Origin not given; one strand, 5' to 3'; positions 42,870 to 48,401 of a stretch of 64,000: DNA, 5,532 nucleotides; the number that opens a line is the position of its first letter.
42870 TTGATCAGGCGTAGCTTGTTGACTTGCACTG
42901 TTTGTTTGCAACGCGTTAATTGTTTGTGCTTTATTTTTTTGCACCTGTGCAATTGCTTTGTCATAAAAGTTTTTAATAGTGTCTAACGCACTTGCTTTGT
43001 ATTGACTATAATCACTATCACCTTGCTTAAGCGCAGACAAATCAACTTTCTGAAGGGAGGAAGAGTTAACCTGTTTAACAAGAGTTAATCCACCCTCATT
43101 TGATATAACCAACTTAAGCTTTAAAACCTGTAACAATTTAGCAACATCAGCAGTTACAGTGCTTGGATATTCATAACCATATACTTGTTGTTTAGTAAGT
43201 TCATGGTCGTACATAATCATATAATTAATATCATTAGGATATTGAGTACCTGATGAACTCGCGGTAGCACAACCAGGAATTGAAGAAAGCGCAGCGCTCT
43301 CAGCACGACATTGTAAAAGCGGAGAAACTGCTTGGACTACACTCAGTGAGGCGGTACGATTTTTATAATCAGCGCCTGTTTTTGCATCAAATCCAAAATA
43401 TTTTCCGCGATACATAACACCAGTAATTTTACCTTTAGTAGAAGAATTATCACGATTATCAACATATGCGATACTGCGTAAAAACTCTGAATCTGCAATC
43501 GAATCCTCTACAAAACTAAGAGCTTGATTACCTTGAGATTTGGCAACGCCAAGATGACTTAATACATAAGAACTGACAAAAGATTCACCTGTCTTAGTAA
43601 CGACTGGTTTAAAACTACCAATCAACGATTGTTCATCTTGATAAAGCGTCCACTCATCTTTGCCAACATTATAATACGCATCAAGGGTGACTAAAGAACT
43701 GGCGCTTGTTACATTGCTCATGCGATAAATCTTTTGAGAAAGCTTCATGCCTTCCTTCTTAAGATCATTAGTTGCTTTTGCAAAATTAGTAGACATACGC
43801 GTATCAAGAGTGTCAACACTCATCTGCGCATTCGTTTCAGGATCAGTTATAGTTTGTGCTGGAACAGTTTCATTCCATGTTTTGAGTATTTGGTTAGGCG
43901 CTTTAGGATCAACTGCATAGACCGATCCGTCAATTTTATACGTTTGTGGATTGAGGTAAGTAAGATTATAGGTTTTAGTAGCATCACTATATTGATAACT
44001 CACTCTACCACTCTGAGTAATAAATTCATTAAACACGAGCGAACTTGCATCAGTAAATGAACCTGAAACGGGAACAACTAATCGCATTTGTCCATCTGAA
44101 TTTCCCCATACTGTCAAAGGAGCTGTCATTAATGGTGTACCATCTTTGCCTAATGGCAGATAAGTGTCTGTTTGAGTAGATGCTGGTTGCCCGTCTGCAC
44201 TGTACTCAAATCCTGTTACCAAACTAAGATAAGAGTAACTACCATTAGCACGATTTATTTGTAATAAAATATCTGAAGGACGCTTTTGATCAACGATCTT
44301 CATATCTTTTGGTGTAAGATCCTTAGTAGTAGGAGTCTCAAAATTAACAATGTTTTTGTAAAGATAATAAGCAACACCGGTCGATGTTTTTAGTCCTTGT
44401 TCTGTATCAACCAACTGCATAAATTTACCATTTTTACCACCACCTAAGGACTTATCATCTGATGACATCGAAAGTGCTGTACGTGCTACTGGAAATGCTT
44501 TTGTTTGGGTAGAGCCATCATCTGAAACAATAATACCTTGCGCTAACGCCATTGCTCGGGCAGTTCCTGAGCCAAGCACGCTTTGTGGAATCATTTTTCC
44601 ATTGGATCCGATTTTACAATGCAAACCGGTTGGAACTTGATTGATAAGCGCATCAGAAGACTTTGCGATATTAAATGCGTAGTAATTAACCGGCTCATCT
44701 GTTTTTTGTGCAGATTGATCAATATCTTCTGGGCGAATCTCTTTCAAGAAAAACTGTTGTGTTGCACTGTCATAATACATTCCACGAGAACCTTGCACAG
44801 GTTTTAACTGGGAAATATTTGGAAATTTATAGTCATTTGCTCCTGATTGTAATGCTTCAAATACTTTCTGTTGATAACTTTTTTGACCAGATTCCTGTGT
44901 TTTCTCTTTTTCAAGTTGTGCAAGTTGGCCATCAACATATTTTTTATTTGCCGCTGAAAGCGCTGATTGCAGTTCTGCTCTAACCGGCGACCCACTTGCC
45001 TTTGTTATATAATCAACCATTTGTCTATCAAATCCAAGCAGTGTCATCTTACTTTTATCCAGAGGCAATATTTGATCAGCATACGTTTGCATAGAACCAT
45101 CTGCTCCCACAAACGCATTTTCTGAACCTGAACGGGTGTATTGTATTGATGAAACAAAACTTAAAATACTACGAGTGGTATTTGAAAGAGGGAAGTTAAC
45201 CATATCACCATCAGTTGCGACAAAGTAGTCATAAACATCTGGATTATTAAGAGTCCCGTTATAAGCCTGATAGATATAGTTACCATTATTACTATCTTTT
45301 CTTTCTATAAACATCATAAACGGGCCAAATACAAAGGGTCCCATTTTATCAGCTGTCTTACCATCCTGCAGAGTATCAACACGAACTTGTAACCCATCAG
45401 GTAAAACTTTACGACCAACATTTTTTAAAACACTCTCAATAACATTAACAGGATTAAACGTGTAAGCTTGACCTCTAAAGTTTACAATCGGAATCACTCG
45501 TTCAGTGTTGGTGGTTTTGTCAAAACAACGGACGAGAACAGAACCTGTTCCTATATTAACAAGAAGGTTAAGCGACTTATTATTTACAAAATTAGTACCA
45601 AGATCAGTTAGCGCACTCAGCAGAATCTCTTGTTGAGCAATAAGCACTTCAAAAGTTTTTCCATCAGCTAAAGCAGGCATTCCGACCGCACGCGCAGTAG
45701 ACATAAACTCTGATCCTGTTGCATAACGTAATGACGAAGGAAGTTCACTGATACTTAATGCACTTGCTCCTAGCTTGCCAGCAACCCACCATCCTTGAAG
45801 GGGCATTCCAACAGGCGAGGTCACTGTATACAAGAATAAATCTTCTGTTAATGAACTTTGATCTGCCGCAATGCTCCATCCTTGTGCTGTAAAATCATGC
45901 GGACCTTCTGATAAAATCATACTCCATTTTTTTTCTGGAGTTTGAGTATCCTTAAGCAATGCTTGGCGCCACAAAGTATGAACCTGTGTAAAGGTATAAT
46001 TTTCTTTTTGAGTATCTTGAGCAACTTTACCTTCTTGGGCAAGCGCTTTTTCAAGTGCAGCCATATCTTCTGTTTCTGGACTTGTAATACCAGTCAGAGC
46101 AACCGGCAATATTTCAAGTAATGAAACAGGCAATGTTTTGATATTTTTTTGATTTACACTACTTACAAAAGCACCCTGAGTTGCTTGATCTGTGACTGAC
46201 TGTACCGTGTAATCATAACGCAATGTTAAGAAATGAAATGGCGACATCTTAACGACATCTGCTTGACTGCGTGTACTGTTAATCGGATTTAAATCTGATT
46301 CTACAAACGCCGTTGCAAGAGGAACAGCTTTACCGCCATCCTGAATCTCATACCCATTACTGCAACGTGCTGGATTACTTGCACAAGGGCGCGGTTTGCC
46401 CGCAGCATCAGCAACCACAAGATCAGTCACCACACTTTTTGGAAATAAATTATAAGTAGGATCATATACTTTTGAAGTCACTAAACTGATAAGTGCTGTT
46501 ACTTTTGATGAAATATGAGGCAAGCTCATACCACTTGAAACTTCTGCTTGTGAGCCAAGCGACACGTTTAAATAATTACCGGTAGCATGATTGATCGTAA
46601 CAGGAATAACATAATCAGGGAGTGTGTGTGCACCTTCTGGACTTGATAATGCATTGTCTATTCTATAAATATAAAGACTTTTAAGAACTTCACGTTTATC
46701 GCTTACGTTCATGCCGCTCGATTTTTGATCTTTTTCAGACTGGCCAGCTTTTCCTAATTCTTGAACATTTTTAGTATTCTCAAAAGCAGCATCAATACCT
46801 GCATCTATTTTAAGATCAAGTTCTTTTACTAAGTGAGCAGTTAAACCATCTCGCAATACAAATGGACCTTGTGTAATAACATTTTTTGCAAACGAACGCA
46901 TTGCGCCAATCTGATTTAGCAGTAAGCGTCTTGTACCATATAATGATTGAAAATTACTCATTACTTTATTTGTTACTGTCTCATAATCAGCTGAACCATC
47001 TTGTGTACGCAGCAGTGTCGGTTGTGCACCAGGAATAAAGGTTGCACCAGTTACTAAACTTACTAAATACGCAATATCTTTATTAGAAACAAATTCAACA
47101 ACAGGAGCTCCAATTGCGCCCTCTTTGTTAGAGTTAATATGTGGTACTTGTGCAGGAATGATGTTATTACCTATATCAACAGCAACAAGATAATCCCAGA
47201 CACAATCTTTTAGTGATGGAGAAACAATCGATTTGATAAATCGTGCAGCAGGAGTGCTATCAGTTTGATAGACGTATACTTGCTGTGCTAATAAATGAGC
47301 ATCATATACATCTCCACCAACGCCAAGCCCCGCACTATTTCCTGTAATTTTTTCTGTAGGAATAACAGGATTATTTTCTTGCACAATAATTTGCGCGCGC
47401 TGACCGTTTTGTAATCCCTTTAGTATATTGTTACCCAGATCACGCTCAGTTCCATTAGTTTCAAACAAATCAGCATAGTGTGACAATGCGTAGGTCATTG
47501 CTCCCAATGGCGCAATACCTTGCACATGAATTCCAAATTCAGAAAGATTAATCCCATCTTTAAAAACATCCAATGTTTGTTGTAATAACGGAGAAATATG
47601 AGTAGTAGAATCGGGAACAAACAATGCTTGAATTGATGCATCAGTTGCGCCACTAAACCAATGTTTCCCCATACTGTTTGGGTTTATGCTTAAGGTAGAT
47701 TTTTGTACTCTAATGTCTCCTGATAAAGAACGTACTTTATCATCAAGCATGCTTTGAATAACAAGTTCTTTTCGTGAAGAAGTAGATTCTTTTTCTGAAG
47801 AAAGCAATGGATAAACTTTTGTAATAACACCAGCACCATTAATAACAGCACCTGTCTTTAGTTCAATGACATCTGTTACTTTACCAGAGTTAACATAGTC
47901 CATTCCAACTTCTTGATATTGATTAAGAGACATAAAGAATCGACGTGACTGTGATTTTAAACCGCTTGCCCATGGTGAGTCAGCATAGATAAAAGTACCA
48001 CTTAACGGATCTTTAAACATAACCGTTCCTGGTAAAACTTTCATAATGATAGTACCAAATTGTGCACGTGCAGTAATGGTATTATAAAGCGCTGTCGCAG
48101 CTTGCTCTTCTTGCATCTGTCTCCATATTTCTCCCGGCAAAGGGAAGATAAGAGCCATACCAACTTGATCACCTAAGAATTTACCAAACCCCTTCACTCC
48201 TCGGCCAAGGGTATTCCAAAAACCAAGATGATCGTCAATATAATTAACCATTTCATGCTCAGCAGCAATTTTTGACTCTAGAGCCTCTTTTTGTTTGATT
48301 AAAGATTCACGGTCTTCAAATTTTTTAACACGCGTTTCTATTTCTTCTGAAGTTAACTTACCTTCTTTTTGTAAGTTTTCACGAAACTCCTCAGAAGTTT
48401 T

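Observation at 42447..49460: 7-kb single-ORF giant secreted protein with terminal coiled coils and a hydrophobic C-terminal tail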

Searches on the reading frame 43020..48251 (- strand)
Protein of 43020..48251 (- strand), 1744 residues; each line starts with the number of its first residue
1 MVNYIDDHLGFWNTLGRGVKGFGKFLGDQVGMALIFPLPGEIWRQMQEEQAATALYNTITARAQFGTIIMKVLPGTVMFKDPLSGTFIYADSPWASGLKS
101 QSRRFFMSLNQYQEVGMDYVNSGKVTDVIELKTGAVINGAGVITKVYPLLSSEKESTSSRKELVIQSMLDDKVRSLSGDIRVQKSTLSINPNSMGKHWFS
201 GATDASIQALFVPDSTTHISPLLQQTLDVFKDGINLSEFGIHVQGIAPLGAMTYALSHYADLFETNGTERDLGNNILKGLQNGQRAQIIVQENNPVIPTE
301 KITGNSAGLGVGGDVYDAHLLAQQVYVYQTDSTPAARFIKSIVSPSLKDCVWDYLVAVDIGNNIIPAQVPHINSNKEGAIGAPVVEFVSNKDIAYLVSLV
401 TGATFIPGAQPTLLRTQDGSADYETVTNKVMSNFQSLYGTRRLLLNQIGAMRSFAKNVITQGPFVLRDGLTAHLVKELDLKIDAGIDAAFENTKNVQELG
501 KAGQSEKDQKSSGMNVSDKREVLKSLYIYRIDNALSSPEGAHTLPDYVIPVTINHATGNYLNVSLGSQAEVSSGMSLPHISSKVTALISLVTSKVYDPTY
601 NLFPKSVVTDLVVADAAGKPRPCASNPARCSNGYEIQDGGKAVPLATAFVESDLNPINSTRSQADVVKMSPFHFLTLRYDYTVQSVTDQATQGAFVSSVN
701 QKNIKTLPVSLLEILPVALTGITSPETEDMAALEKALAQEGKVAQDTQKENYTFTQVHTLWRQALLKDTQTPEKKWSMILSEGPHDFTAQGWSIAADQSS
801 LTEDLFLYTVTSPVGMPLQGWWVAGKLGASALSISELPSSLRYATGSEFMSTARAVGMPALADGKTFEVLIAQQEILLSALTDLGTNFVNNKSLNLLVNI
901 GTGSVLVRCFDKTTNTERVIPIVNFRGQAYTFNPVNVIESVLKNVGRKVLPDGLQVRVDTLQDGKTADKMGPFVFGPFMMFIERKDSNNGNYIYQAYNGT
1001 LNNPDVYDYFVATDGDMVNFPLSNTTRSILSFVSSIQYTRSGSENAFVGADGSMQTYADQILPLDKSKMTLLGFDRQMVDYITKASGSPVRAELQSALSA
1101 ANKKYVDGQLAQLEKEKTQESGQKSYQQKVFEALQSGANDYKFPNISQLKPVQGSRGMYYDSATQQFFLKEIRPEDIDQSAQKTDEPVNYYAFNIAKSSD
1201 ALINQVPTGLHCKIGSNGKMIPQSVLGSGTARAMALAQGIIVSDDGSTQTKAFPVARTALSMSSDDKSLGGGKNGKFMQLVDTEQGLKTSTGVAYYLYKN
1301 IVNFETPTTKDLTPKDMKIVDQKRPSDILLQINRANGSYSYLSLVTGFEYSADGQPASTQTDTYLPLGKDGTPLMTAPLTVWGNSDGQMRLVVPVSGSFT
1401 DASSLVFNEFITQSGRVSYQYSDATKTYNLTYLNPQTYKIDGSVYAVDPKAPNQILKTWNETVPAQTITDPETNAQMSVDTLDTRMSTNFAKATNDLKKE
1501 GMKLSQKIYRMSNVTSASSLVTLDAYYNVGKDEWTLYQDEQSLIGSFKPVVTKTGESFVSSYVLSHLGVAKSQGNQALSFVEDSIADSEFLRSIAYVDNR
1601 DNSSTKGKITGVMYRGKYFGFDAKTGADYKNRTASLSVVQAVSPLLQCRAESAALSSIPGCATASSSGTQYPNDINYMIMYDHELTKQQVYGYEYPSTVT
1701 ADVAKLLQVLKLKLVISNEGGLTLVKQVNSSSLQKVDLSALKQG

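Call 14: find_homologous_proteins(query=window:43020-48251:-, max_evalue=10)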
Query seq(1744 aa) (1744 aa): 2 proteins with E <= 10 among 8000 candidates.
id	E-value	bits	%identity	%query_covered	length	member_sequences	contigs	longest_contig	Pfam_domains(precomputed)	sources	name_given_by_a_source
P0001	0.0e+0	3898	100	100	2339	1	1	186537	-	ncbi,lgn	-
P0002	0.0e+0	1013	35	99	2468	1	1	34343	-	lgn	-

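Call 16: find_encoding_contigs(protein=P0002, flank=10000, max_places=6)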
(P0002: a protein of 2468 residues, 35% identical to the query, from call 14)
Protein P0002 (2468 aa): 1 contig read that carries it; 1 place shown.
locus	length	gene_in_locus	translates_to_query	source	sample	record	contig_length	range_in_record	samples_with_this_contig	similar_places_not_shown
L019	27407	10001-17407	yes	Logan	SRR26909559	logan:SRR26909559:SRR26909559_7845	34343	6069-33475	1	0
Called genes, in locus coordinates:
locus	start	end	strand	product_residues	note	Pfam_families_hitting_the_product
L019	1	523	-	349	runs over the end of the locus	-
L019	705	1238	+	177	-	-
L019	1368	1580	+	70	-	-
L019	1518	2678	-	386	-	PF00162:PGK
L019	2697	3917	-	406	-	PF12704:MacB_PCD (weak), PF02687:FtsX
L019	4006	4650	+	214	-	-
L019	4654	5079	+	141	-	PF02502:LacAB_rpiB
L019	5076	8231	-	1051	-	PF00004:AAA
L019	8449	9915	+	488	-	PF07992:Pyr_redox_2, PF13738:Pyr_redox_3, PF00070:Pyr_redox, PF00085:Thioredoxin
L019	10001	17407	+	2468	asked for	-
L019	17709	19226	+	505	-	PF02789:Peptidase_M17_N, PF00883:Peptidase_M17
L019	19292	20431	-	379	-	PF01098:FTSW_RODA_SPOVE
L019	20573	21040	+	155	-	-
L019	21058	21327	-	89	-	-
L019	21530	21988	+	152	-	-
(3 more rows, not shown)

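Call 20: find_homologous_proteins(query=A2, max_evalue=10)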
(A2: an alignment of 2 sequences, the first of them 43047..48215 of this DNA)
Query A2 (2 sequences) (1723 aa, profile of the alignment): 2 proteins with E <= 10 among 8000 candidates.
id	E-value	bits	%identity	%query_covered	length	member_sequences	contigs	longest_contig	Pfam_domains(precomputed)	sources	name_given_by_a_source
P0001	0.0e+0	3351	100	100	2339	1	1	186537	-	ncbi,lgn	-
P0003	2.1e-232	793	30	84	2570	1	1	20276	-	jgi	jgi:hypothetical protein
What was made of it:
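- Tried and rejected: The coiled coil probably swamped the candidate list, because the core-only query and the core alignment found P0002 and P0003 (calls 14, 20).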

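Call 22: find_encoding_contigs(protein=P0003, flank=10000, max_places=6)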
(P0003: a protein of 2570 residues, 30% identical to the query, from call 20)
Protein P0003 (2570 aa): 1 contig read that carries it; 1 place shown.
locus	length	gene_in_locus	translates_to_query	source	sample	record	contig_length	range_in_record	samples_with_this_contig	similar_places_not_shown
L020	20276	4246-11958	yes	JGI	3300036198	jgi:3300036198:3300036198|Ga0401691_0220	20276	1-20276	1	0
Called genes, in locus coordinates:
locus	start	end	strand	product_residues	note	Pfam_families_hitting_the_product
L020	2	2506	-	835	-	?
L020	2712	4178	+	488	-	PF07992:Pyr_redox_2, PF13738:Pyr_redox_3, PF00070:Pyr_redox, PF00085:Thioredoxin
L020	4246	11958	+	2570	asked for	-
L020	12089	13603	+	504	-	PF02789:Peptidase_M17_N, PF00883:Peptidase_M17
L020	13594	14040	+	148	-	-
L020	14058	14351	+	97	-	-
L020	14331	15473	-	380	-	PF01098:FTSW_RODA_SPOVE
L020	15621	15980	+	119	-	-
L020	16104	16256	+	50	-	-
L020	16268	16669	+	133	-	-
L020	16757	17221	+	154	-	-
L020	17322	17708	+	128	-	-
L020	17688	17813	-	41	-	-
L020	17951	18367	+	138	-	-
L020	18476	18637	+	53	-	-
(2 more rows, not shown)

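Call 75: search_dna_similar(query=window:43047-48215:-, collection=phages, mode=protein, max_evalue=0.001, max_rows=10)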
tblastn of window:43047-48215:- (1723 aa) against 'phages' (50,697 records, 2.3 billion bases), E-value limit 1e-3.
No match.
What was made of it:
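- Tried and rejected: Phage tblastn found nothing (call 75).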

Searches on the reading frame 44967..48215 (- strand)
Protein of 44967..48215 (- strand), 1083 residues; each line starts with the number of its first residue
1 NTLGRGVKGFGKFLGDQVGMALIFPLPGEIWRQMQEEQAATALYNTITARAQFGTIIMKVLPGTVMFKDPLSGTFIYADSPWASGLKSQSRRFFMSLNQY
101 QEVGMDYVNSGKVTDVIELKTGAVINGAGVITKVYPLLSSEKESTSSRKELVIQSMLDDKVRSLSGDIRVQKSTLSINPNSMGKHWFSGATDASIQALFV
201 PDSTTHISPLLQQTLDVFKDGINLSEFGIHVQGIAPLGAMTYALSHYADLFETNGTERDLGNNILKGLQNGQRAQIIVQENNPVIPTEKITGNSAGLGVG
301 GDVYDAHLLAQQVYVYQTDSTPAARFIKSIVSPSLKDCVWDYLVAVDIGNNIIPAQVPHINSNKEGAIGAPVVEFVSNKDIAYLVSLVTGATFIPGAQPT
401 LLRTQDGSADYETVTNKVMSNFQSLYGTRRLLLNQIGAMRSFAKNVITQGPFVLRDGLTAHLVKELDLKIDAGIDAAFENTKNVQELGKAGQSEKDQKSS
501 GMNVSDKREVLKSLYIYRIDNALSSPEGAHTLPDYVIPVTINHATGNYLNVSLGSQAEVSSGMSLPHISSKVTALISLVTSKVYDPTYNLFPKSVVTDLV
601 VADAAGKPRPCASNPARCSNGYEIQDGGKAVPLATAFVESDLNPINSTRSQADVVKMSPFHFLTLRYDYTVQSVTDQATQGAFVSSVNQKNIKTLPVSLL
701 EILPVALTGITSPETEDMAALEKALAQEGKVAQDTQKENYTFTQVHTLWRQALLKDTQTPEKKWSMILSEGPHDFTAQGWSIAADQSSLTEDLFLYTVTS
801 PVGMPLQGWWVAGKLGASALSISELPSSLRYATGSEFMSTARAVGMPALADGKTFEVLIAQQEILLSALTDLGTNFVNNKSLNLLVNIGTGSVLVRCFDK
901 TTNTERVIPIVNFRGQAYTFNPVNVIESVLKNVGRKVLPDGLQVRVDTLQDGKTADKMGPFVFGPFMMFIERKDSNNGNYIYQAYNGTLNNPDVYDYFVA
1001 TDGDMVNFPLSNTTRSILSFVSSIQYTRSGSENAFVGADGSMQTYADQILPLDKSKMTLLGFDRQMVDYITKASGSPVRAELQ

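Call 53: predict_structure(alignment_id=A6)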
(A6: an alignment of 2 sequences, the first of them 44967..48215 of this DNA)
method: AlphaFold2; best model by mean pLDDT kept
length: 1083 residues; sequences in the alignment: 2
mean_pLDDT: 27.4   pTM: 0.21
mean pLDDT of the five models: 27.4, 26.7, 25.1, 24.3, 22.1
residues with pLDDT >= 90: 0; 70-90: 0; 50-70: 0; < 50: 1083
segments of 3 or more residues with pLDDT < 50: 1-1083
pLDDT, mean of each block of 10 residues (from residue 1): 24 24 24 28 27 23 24 27 31 28 33 28 26 25 26 26 23 22 23 25 26 28 27 26 28 30 35 27 23 22 24 32 33 33 33 32 29 29 29 27 29 32 30 28 28 24 29 31 35 33 30 26 25 25 25 21 23 25 24 25 33 33 23 21 21 20 20 21 24 22 22 26 27 28 33 33 32 35 34 34 30 26 26 30 30 26 27 30 28 29 28 24 34 31 31 28 26 28 28 29 23 23 24 25 24 25 30 29 25
secondary structure, 60 per line:
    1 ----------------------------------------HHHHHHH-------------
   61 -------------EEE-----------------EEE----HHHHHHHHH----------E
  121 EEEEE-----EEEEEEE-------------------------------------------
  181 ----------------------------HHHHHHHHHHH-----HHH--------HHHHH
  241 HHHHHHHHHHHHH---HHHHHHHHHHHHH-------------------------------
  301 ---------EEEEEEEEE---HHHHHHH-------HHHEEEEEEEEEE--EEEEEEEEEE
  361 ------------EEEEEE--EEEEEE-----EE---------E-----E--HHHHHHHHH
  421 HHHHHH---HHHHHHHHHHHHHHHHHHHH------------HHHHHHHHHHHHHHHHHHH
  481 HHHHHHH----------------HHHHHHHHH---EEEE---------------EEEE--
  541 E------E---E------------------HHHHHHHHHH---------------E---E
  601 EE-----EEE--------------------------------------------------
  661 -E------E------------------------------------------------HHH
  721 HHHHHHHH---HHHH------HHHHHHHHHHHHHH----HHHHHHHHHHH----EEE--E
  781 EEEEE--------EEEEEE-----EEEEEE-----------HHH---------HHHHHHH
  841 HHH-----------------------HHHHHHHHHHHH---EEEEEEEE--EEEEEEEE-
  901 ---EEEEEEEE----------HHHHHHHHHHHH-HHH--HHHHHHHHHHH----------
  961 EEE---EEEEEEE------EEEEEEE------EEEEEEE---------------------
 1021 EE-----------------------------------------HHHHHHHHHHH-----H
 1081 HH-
elements in order (helices of 4 or more, strands of 3 or more residues): H41-47 E74-76 E94-96 H101-109 E120-125 E131-137 H209-219 H236-253 H257-269 E310-318 H322-328 E339-348 E351-360 E373-378 E381-386 H412-426 H430-449 H462-487 H504-512 E516-519 E535-538 H571-580 E600-602 E608-610 H718-728 H732-735 H742-755 H760-770 E775-777 E780-785 E794-799 E805-810 H834-843 H867-878 E882-889 E892-899 E904-911 H922-933 H940-950 E961-963 E967-973 E980-986 E993-999 H1064-1074

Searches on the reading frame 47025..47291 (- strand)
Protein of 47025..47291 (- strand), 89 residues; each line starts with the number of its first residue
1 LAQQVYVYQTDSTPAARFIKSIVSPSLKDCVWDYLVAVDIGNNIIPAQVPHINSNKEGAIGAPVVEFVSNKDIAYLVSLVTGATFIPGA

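Call 83: search_solved_structures(query=A11, max_evalue=10)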
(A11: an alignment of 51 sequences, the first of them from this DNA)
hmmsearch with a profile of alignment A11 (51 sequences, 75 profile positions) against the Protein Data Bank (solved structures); distinct sequences matched with E-value up to 10: 0.
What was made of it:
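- Tried and rejected: The module profile against PDB returned nothing (call 83).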
